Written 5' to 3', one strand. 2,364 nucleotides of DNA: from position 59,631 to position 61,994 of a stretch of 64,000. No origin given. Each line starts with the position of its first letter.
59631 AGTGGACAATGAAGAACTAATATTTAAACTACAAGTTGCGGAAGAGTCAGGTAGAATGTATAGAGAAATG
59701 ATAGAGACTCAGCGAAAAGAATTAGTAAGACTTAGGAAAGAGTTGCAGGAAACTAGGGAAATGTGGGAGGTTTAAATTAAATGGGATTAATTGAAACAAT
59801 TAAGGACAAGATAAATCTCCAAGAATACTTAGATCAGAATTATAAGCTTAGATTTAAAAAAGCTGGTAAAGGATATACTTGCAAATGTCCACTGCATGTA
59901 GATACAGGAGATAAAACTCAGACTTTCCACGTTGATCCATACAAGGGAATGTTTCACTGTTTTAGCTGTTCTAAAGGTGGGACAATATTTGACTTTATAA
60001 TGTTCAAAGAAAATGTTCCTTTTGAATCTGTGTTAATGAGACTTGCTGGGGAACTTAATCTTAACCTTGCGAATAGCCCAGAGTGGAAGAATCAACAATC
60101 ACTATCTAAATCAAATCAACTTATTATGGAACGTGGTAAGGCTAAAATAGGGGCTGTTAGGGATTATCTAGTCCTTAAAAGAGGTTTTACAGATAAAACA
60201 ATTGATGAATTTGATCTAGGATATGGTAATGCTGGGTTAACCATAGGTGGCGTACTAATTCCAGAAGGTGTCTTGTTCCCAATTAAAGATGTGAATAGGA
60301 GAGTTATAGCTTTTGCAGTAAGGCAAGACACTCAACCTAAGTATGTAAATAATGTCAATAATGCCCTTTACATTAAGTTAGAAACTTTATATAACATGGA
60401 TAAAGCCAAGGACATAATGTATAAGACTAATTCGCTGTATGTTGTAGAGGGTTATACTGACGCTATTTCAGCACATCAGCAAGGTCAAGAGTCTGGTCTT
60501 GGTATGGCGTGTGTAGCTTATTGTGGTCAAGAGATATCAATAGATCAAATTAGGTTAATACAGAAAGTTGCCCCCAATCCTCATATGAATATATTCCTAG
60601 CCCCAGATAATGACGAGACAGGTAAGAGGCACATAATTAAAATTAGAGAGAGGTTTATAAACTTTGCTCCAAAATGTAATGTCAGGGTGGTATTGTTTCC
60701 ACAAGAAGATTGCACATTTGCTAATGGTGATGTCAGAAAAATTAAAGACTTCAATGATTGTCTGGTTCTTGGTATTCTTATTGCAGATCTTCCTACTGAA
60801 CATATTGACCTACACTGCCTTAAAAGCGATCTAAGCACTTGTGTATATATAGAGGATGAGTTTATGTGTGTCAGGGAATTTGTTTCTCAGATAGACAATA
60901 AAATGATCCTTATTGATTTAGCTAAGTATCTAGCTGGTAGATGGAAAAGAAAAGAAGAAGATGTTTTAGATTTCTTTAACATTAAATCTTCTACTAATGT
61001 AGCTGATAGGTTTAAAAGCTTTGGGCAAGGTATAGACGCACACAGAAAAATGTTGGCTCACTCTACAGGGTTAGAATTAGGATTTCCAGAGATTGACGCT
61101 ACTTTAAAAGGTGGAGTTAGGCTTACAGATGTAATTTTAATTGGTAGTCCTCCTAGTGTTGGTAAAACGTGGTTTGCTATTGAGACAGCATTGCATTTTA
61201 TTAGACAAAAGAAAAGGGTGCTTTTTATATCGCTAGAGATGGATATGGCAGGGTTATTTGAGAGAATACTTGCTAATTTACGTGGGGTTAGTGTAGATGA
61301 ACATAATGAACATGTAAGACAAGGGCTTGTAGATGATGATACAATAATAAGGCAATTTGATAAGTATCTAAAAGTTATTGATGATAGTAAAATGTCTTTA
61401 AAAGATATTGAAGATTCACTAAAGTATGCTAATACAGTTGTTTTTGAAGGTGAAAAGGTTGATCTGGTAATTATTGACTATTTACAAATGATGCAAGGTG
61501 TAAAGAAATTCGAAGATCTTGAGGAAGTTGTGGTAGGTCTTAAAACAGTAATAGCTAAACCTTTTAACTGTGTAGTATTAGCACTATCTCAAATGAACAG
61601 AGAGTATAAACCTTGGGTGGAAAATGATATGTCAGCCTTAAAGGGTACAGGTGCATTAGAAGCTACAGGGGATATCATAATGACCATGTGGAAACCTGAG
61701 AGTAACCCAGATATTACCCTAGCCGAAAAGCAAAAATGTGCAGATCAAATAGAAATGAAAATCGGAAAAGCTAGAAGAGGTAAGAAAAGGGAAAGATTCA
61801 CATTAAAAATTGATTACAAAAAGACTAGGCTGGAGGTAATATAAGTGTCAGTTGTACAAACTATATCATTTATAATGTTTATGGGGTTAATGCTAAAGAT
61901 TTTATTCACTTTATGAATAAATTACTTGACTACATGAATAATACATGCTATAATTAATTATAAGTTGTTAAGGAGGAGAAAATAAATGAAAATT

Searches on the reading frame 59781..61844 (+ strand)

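Call 15: search_protein_families(library=phrogs, proteins=[window:59781-61844:+], max_evalue=0.00001)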
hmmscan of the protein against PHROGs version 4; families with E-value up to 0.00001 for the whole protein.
window:59781-61844:+ (687 aa): 13 families
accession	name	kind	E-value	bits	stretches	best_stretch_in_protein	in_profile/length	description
phrog_19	-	DNA, RNA and nucleotide metabolism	1.6e-53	183.5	1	405-685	313-579/621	DnaB-like replicative helicase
phrog_239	-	DNA, RNA and nucleotide metabolism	2.5e-50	173.2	1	25-685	34-597/801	DNA primase/helicase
phrog_6444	-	DNA, RNA and nucleotide metabolism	3.8e-50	172.3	2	3-151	9-163/577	DNA primase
phrog_47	-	DNA, RNA and nucleotide metabolism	1.5e-31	110.8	1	16-306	38-307/947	DNA primase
phrog_243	-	DNA, RNA and nucleotide metabolism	6.8e-26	91.8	1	443-669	29-246/273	DnaB-like replicative helicase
phrog_22657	-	unknown function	7.1e-16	58.1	1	163-312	198-345/1185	-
phrog_18097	-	DNA, RNA and nucleotide metabolism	2e-15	57.9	1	5-90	8-88/199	DNA primase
phrog_510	-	DNA, RNA and nucleotide metabolism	2.8e-10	40.6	1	9-100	22-109/667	DNA primase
phrog_11992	-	unknown function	4.9e-10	40.9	1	3-112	3-105/177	-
phrog_11530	-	unknown function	1.4e-09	39.1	1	530-668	6-140/184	-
phrog_3123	-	unknown function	1.3e-07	31.6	1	453-670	345-572/583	-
phrog_360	-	DNA, RNA and nucleotide metabolism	1.5e-07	32.6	1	30-92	28-86/133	DNA primase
phrog_5482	-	unknown function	2.6e-07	30.7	1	429-666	28-276/341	-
